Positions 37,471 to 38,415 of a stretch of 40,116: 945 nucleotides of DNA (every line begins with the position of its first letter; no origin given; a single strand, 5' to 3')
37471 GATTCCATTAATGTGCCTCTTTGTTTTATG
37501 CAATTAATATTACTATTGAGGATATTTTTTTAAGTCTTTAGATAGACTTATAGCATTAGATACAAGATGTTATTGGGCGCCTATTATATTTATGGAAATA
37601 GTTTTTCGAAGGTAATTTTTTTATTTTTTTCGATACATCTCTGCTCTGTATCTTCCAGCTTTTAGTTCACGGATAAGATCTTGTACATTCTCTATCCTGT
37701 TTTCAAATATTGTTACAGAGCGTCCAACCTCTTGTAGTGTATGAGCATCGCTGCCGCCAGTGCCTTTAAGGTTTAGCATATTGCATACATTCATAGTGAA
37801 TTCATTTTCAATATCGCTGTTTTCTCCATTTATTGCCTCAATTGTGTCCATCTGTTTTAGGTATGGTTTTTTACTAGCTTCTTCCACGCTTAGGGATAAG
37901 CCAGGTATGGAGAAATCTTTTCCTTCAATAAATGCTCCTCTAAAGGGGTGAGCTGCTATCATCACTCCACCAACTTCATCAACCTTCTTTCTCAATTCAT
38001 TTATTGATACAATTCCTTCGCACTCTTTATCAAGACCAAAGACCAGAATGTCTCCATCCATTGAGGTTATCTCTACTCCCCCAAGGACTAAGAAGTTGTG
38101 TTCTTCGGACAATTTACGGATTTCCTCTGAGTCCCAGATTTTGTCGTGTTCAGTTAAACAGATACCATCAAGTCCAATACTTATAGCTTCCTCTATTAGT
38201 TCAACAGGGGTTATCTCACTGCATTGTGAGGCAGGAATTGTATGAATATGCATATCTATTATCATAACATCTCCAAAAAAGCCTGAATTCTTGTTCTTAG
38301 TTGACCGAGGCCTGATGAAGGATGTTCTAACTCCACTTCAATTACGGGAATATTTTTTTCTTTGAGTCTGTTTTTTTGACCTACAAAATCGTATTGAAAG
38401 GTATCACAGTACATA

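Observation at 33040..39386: CoA-centred minus-strand cluster: a split HGD-D (radical dehydratase-like) pair wired to a PHP phosphoesterase, an alpha-only ADP-forming CoA-ligase module, CoaE and a methyltransferase, with no activator ATPase in view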

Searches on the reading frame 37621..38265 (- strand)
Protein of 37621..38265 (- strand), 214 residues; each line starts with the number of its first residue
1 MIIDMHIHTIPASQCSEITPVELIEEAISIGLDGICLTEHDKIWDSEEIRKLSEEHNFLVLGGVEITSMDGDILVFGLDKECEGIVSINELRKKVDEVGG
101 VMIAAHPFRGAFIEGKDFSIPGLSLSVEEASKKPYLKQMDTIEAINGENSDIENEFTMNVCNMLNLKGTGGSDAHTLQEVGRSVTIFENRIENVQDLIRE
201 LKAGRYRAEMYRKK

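Call 3: search_protein_families(library=pfam, proteins=[window:37621-38265:-], max_evalue=0.01)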
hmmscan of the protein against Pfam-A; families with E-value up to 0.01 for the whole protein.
window:37621-38265:- (214 aa): 3 families
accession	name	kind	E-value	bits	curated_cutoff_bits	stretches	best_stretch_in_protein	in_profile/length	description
PF13263.12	PHP_C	-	4.8e-15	55.3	21.3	1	153-205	3-55/56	PHP-associated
PF02811.25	PHP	-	2.7e-07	31.5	26.4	1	4-69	1-66/164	PHP domain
PF19799.5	DUF6282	-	0.0012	19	26.8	1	2-72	2-72/196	Family of unknown function (DUF6282)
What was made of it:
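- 37621..38265 (-): PHP-fold metal-dependent hydrolase of 214 aa. It overlaps the N gene by 4 bp (ATGA). Its substrate is unknown. Pfam PHP plus PHP_C (call 3).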

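Call 4: search_protein_families(library=ncbifam, proteins=[window:37621-38265:-], max_evalue=0.01)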
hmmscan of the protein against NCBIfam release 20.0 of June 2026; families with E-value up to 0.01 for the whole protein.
window:37621-38265:- (214 aa): 9 families
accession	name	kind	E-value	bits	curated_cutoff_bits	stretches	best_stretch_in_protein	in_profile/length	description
NF038032.1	CehA_McbA_metalo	domain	1.5e-19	70.6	80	1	3-205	5-212/315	CehA/McbA family metallohydrolase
NF041577.1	nside_bi_sphtase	equivalog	2.5e-08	33.4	400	1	2-67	3-66/276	3',5'-nucleoside bisphosphate phosphatase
NF047791.1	RNaseRnm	equivalog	1.9e-07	30.6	375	1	1-88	1-92/275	RNase RNM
TIGR01856.1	hisJ_fam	subfamily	2.9e-06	27.2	90.2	1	3-42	1-39/252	histidinol-phosphatase HisJ family protein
NF005996.1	PRK08123.1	equivalog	4.2e-05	23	133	0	4-40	2-38/262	histidinol-phosphatase HisJ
NF041661.1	Cycl_ph_dihydrol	equivalog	7.4e-05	22.2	500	1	4-70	1-65/259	phosphoribosyl 1,2-cyclic phosphate 1,2-diphosphodiesterase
NF006702.0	PRK09248.1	domain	0.00017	21.1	264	0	2-41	4-42/246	PHP domain-containing protein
NF005596.0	PRK07328.1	subfamily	0.00019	20.9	202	0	1-43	2-43/269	histidinol-phosphatase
NF004981.0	PRK06361.1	equivalog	0.00046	19.6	117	1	3-69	2-74/217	histidinol phosphate phosphatase domain-containing protein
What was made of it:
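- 37621..38265 (-): NCBIfam CehA/McbA metallohydrolase domain 1.5e-19, below cut-off (call 4).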

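Call 13: find_homologous_proteins(query=window:37621-38265:-, max_evalue=0.00001)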
Query window:37621-38265:- (214 aa): 3959 proteins with E <= 0.00001 among 4464 candidates; the best 120 are listed.
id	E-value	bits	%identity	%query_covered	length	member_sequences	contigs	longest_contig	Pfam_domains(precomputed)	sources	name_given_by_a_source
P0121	4.0e-136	469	100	100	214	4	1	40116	PF13263.13,PF02811.27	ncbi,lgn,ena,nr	ncbi:MAG: PHP domain-containing protein [Spirochaetota bacterium]|nr:PHP domain-containing protein [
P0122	8.6e-101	354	75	99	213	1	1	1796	PF13263.13,PF19799.6,PF02811.27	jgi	-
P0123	2.2e-100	352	75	100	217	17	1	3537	PF13263.13,PF02811.27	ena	-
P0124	1.1e-99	350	73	100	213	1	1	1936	PF13263.13,PF19799.6,PF02811.27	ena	-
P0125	1.6e-99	350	74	100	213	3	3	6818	PF13263.13,PF19799.6,PF02811.27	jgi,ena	-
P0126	2.0e-99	349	74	99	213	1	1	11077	PF13263.13,PF02811.27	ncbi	ncbi:MAG: PHP domain-containing protein [Pseudomonadota bacterium]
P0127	1.6e-97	343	72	100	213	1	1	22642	PF13263.13,PF02811.27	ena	-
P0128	1.2e-92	327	69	100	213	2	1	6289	PF13263.13,PF02811.27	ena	-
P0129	4.0e-92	326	69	100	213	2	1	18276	PF13263.13,PF02811.27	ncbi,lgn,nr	ncbi:MAG: PHP domain-containing protein [Thermodesulfobacteriota bacterium]|nr:PHP domain-containing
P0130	6.0e-86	305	62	99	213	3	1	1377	PF13263.13,PF19799.6,PF02811.27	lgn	-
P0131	3.7e-84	299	61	99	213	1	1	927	PF13263.13,PF02811.27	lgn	-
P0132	6.4e-84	299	61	99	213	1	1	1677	PF13263.13,PF02811.27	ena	-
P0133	1.6e-82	294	61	99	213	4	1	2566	PF13263.13,PF19799.6,PF02811.27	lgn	-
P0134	3.6e-82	293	60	99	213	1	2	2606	PF13263.13,PF02811.27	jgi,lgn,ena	jgi:hypothetical protein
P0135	4.0e-82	293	61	100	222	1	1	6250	PF13263.13,PF02811.27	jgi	-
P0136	7.2e-81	289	62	99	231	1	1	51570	PF13263.13,PF02811.27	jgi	jgi:hypothetical protein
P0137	4.7e-80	286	61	99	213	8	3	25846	PF13263.13,PF02811.27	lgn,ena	-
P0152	2.2e-59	219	52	96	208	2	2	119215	PF13263.13,PF02811.27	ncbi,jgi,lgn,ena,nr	ncbi:PHP domain-containing protein [bacterium]|nr:PHP domain-containing protein [bacterium]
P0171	1.2e-57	213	47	100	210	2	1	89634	PF13263.13,PF02811.27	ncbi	ncbi:MAG: PHP domain-containing protein [Thermodesulfobacteriota bacterium]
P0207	1.5e-55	206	50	97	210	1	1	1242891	PF13263.13,PF02811.27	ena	-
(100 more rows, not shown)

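Call 14: find_encoding_contigs(protein=P0127, flank=10000, max_places=2)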
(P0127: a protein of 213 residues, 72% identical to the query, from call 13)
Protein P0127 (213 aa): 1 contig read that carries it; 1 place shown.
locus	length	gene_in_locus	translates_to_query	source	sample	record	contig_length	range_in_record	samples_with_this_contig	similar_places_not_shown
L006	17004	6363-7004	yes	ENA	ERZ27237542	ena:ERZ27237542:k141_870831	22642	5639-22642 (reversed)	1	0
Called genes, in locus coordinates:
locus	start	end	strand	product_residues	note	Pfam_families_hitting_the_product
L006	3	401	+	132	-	?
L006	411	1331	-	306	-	PF00753:Lactamase_B, PF19583:ODP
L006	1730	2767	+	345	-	PF04166:PdxA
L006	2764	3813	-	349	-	-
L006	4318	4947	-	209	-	PF02163:Peptidase_M50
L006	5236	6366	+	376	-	PF06050:HGD-D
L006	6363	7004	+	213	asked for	PF02811:PHP, PF13263:PHP_C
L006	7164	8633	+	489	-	PF02629:CoA_binding (faint), PF13380:CoA_binding_2, PF13607:Succ_CoA_lig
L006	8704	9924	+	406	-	PF06050:HGD-D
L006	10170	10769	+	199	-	PF01121:CoaE, PF13238:AAA_18 (faint)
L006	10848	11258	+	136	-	-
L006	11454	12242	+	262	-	-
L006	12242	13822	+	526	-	PF14341:PilX_N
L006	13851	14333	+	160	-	PF01467:CTP_transf_like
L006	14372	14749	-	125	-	PF08378:NERD (weak), PF02021:UPF0102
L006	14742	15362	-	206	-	PF01351:RNase_HII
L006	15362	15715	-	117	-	PF01245:Ribosomal_L19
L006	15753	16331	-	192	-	PF09936:Methyltrn_RNA_4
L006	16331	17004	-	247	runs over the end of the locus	PF01746:tRNA_m1G_MT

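Call 15: find_encoding_contigs(protein=P0136, flank=10000, max_places=2)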
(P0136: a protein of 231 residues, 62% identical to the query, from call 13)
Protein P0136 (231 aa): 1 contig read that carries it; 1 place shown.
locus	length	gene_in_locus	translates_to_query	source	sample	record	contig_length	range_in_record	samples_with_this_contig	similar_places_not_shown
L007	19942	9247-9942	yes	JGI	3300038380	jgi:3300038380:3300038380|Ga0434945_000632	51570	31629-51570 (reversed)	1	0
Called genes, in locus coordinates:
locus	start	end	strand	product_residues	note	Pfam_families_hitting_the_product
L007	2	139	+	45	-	?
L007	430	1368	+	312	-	PF01545:Cation_efflux, PF16916:ZT_dimer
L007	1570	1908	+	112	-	PF00543:P-II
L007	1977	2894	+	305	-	PF02881:SRP54_N, PF00448:SRP54, PF02374:ArsA_ATPase (faint)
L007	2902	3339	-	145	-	PF01844:HNH, PF14279:HNH_5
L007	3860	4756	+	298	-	PF12728:HTH_17, PF12727:PBP_like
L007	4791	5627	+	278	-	PF12849:PBP_like_2, PF13531:SBP_bac_11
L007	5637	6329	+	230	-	PF00528:BPD_transp_1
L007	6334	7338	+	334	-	PF00005:ABC_tran, PF13304:AAA_21 (weak), PF03459:TOBE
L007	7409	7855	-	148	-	-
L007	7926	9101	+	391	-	PF00037:Fer4 (faint), PF12838:Fer4_7 (faint), PF13187:Fer4_9 (faint), PF13237:Fer4_10 (faint), PF14697:Fer4_21 (faint)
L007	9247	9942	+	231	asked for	PF02811:PHP (weak), PF13263:PHP_C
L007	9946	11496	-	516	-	PF21760:SecD_1st, PF22599:SecDF_P1_head, PF02355:SecD_SecF_C, PF03176:MMPL (faint)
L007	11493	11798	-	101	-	PF02699:YajC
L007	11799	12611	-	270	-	PF00149:Metallophos, PF13277:YmdB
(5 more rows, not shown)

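Call 16: find_encoding_contigs(protein=P0152, flank=10000, max_places=2)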
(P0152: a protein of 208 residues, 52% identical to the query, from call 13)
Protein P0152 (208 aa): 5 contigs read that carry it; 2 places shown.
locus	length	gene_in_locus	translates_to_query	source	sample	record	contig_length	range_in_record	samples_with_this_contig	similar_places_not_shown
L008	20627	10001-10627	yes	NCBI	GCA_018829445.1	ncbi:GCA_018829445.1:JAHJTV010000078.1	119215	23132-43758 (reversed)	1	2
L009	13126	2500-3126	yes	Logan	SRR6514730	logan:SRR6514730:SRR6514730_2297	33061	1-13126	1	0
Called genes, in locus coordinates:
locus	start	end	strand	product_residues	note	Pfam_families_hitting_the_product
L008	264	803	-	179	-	PF11136:DUF2889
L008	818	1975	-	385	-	PF04055:Radical_SAM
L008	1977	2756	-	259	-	PF00977:His_biosynth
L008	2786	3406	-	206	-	PF00117:GATase, PF07685:GATase_3 (weak), PF01174:SNO (faint)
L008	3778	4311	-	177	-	PF00881:Nitroreductase, PF14512:TM1586_NiRdase, PF00881:Nitroreductase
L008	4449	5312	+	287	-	PF01430:HSP33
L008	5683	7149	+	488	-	PF00044:Gp_dh_N, PF02800:Gp_dh_C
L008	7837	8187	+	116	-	-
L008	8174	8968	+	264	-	PF00378:ECH_1, PF16113:ECH_2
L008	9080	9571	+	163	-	PF11136:DUF2889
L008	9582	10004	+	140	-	PF11136:DUF2889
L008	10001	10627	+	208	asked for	PF02811:PHP, PF13263:PHP_C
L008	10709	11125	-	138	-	PF00583:Acetyltransf_1, PF13673:Acetyltransf_10, PF13508:Acetyltransf_7, PF13420:Acetyltransf_4 (weak), PF08445:FR47 (weak)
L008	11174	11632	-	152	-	PF01243:PNPOx_N, PF12900:Pyridox_ox_2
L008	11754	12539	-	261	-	PF01261:AP_endonuc_2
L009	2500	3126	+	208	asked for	PF02811:PHP, PF13263:PHP_C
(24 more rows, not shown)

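Call 41: search_solved_structures(query=window:37621-38265:-, max_evalue=1, show_alignments=3)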
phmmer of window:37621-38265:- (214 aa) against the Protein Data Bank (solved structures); distinct sequences matched with E-value up to 1: 14.
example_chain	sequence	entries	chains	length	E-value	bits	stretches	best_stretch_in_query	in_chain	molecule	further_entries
3e0f_A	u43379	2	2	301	1.4e-07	34.6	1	4-77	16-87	Putative Metal-dependent Phosphoesterase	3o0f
9etk_A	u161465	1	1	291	0.0012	21.7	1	1-86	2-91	Metal-dependent phosphoesterases (PHP family)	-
7rty_A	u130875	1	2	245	0.027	17.3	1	158-189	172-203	PsfC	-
3f2b_A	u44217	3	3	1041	0.033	17.1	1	3-73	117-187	DNA-directed DNA polymerase III alpha chain | GEOBACILLUS KAUSTOPHILUS DNA POLC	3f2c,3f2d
2anu_A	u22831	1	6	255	0.059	16.3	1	43-109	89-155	hypothetical protein TM0559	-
2yb1_A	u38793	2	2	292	0.065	16.1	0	3-72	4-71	AMIDOHYDROLASE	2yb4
2yxo_A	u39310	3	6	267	0.17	14.7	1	3-73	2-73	Histidinol phosphatase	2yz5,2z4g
8i3e_A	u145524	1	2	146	0.19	14.6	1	136-201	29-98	ELKS/Rab6-interacting/CAST family member 1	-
4gc3_A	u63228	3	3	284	0.24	14.3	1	3-78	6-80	L-HISTIDINOL PHOSPHATE PHOSPHATASE | Histidinol-phosphatase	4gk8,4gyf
7ug9_A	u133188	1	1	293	0.59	13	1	2-69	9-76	5'-3' exoribonuclease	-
3g9q_A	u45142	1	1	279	0.72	12.7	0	98-199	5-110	Ferrichrome-binding protein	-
2v1w_A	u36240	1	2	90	0.74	12.7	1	107-154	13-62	PDZ AND LIM DOMAIN PROTEIN 4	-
2eeg_A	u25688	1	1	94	0.79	12.6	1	107-154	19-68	PDZ and LIM domain protein 4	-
4q2o_A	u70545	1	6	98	0.92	12.4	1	107-154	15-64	PDZ and LIM domain protein 4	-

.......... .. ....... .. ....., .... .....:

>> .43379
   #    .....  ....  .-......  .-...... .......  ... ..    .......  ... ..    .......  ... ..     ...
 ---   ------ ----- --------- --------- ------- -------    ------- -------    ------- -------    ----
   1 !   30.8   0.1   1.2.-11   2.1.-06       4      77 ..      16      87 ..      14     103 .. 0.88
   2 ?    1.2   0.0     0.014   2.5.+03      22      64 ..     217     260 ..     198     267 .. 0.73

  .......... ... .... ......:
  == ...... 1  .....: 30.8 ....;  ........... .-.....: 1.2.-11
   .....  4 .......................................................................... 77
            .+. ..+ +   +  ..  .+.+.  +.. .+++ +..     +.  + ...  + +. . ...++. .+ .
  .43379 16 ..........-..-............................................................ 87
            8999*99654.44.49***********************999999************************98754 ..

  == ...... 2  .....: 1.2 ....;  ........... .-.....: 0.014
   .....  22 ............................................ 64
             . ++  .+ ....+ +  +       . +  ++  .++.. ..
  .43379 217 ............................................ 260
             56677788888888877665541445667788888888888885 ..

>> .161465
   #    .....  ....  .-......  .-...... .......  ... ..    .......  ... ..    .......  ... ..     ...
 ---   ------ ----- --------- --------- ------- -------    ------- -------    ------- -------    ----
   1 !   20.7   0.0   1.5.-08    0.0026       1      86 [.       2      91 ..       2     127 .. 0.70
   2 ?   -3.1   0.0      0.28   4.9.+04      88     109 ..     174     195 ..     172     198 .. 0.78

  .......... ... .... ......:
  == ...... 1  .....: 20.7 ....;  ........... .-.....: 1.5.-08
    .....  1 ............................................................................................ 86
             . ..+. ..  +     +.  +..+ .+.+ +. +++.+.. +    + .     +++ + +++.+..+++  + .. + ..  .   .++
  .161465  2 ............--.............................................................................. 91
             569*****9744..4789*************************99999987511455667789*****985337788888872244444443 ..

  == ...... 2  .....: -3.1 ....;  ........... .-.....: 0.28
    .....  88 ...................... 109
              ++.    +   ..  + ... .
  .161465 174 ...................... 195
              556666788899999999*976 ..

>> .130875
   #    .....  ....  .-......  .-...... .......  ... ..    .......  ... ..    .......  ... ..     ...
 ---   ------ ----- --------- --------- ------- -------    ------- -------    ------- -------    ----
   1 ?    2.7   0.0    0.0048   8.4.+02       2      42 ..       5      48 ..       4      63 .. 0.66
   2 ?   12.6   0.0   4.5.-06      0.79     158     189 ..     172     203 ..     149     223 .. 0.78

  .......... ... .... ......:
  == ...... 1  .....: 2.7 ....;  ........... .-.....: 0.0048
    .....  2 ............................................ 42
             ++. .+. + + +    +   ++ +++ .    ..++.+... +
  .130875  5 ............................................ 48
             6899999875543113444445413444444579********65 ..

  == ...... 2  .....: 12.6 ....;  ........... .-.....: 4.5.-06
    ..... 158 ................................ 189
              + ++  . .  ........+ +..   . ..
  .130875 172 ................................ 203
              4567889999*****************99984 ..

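Call 42: find_encoding_contigs(protein=P0171, flank=6000, max_places=2)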
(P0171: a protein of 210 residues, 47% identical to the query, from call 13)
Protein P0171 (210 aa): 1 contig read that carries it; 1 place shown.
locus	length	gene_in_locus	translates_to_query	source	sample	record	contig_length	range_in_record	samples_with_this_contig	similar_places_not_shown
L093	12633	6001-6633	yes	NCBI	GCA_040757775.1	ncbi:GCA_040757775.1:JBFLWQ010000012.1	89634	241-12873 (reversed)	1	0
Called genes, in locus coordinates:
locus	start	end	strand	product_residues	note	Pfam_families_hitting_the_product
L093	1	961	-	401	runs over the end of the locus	PF13433:Peripla_BP_5 (weak), PF13458:Peripla_BP_6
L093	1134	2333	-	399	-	PF13458:Peripla_BP_6, PF01094:ANF_receptor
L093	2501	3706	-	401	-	PF13458:Peripla_BP_6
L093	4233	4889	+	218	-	PF00571:CBS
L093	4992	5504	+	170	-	PF11136:DUF2889 (weak)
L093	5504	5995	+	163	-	PF11136:DUF2889 (weak)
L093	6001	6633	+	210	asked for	PF02811:PHP, PF13263:PHP_C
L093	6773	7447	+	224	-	-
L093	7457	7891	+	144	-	PF02082:Rrf2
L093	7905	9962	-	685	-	PF02518:HATPase_c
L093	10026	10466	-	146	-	PF00072:Response_reg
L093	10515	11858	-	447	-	PF13187:Fer4_9 (faint), PF13183:Fer4_8, PF13534:Fer4_17 (weak), PF02754:CCG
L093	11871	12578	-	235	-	PF02665:Nitrate_red_gam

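Call 43: find_encoding_contigs(protein=P0207, flank=6000, max_places=2)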
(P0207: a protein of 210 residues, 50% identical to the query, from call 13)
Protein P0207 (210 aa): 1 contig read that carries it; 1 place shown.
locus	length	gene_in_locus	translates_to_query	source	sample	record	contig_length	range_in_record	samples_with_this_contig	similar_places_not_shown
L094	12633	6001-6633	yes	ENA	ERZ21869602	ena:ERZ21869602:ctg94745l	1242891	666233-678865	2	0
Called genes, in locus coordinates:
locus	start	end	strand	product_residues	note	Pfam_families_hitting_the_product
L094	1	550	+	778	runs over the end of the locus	PF04879:Molybdop_Fe4S4, PF00384:Molybdopterin, PF01568:Molydop_binding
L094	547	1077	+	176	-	PF12797:Fer4_2 (faint), PF12837:Fer4_6 (faint), PF13237:Fer4_10 (faint), PF12838:Fer4_7 (faint), PF13247:Fer4_11, PF14697:Fer4_21 (weak), PF13187:Fer4_9 (weak), PF00037:Fer4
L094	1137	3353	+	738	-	PF04879:Molybdop_Fe4S4, PF00384:Molybdopterin, PF01568:Molydop_binding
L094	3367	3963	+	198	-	PF00037:Fer4 (faint), PF12837:Fer4_6 (faint), PF13237:Fer4_10 (faint), PF12838:Fer4_7, PF13187:Fer4_9 (weak), PF13247:Fer4_11, PF12838:Fer4_7 (weak)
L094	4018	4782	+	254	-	PF00106:adh_short, PF08659:KR, PF13561:adh_short_C2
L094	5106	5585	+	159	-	PF11136:DUF2889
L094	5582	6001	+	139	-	PF11136:DUF2889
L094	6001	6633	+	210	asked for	PF02811:PHP, PF13263:PHP_C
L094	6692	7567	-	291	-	PF04055:Radical_SAM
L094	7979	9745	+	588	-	PF02730:AFOR_N, PF01314:AFOR_C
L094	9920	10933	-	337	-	PF01012:ETF, PF00766:ETF_alpha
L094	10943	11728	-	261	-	PF01012:ETF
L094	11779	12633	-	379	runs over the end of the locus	PF02771:Acyl-CoA_dh_N, PF02770:Acyl-CoA_dh_M, PF00441:Acyl-CoA_dh_1, PF08028:Acyl-CoA_dh_2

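Call 51: search_protein_families(library=pfam, proteins=[L006:10800-11258:+], max_evalue=0.001)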
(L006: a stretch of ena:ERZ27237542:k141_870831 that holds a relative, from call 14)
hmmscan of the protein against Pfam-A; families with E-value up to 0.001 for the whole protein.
L006:10800-11258:+ (152 aa): 0 families

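Call 52: predict_structure(alignment_id=A2)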
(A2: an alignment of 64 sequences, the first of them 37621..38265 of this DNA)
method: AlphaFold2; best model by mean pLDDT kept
length: 214 residues; sequences in the alignment: 64
mean_pLDDT: 95.2   pTM: 0.91
mean pLDDT of the five models: 95.2, 95.2, 94.5, 93.2, 91.7
residues with pLDDT >= 90: 192; 70-90: 16; 50-70: 6; < 50: 0
segments of 3 or more residues with pLDDT < 50: none
pLDDT, mean of each block of 10 residues (from residue 1): 98 95 98 98 97 99 96 97 91 98 97 74 87 97 97 96 98 98 99 99 98 82
secondary structure, 60 per line:
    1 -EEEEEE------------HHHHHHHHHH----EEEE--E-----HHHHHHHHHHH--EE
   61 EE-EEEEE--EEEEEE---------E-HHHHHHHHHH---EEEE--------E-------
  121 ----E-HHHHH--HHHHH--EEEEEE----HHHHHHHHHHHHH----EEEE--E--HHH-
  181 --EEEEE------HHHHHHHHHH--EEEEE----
elements in order: E2-7 H20-29 E34-37 H46-56 E59-62 E64-68 E71-76 H88-97 E101-104 H127-131 H134-138 E141-146 H151-163 E168-171 E183-187 H194-203 E206-210
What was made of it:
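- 37621..38265 (-): The AF2 model has pLDDT 95 (call 52).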

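Call 55: fold_search(model_id=the predicted structure, library=pdb)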
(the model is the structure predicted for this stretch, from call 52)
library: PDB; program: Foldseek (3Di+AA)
matches with E <= 10: 1252; with E <= 0.001: 35
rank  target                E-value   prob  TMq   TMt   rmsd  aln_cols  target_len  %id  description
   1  2anu_F                2.0e-10  1.00  0.74  0.71   4.2       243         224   19  Crystal structure of Predicted metal-dependent phosphoesterase (PHP family) (tm0559) from THERMOTOGA MARITIMA at 2.40  (released 2005-10-18)
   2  2anu_A                2.0e-10  1.00  0.73  0.70   4.7       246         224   18  Crystal structure of Predicted metal-dependent phosphoesterase (PHP family) (tm0559) from THERMOTOGA MARITIMA at 2.40  (released 2005-10-18)
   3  2anu_E                2.6e-10  1.00  0.72  0.69   4.7       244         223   18  Crystal structure of Predicted metal-dependent phosphoesterase (PHP family) (tm0559) from THERMOTOGA MARITIMA at 2.40  (released 2005-10-18)
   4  2anu_C                3.1e-10  1.00  0.72  0.69   5.2       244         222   17  Crystal structure of Predicted metal-dependent phosphoesterase (PHP family) (tm0559) from THERMOTOGA MARITIMA at 2.40  (released 2005-10-18)
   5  7ug9                  5.3e-10  1.00  0.64  0.67   5.5       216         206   20  Crystal structure of RNase AM PHP domain (released 2022-08-31)
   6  3e38_B                5.6e-10  1.00  0.69  0.45   5.0       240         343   22  CRYSTAL STRUCTURE OF A TWO-DOMAIN PROTEIN CONTAINING PREDICTED PHP-LIKE METAL-DEPENDENT PHOSPHOESTERASE (BVU_3505) FRO (released 2008-10-07)
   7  3e38_A                9.1e-10  1.00  0.70  0.46   4.8       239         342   22  CRYSTAL STRUCTURE OF A TWO-DOMAIN PROTEIN CONTAINING PREDICTED PHP-LIKE METAL-DEPENDENT PHOSPHOESTERASE (BVU_3505) FRO (released 2008-10-07)
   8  2anu_B                1.2e-09  1.00  0.71  0.69   5.4       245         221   19  Crystal structure of Predicted metal-dependent phosphoesterase (PHP family) (tm0559) from THERMOTOGA MARITIMA at 2.40  (released 2005-10-18)
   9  2anu_D                2.4e-09  1.00  0.72  0.70   5.0       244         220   17  Crystal structure of Predicted metal-dependent phosphoesterase (PHP family) (tm0559) from THERMOTOGA MARITIMA at 2.40  (released 2005-10-18)
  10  3e0f                  3.0e-09  1.00  0.62  0.48   7.6       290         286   19  Crystal structure of a putative metal-dependent phosphoesterase (bad_1165) from bifidobacterium adolescentis atcc 15703  (released 2008-09-02)
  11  3o0f                  3.4e-09  1.00  0.63  0.49   6.6       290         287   20  Crystal structure of a putative metal-dependent phosphoesterase (BAD_1165) from bifidobacterium adolescentis atcc 15703  (released 2010-08-25)
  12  7rty_A                6.6e-09  1.00  0.67  0.60   5.2       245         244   18  Crystal Structure of PsfC from Pseudomonas syringae PB-5123 (released 2021-09-15)
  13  9etk                  7.0e-09  1.00  0.58  0.46   7.3       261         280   15  Crystal structure of Vibrio cholerae RNase AM (released 2024-09-11)
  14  2yb1                  2.4e-06  1.00  0.65  0.50   6.3       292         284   16  Structure of an amidohydrolase from Chromobacterium violaceum (EFI target EFI-500202) with bound Mn, AMP and phosphate. (released 2011-03-16)
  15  2hnh                  1.1e-05  1.00  0.53  0.14   7.0       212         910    8  Crystal structure of the catalytic alpha subunit of E. coli replicative DNA polymerase III (released 2006-09-19)
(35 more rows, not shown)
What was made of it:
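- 37621..38265 (-): The nearest folds are TM0559, RNase AM, BVU_3505, BAD_1165, PsfC and Cv1693 (call 55).
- Characterised neighbours of the PHP model include RNase AM and the 3',5'-adenosine bisphosphate phosphatase Cv1693 (TM-score 0.58-0.65, call 55). The best structural matches have unknown function, and identities are 15-22% (call 55).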

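Call 59: search_protein_families(library=pfam, proteins=[L006:2764-3813:-], max_evalue=0.001)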
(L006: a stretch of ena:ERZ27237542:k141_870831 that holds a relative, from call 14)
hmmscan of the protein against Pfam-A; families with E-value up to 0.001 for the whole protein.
L006:2764-3813:- (349 aa): 0 families
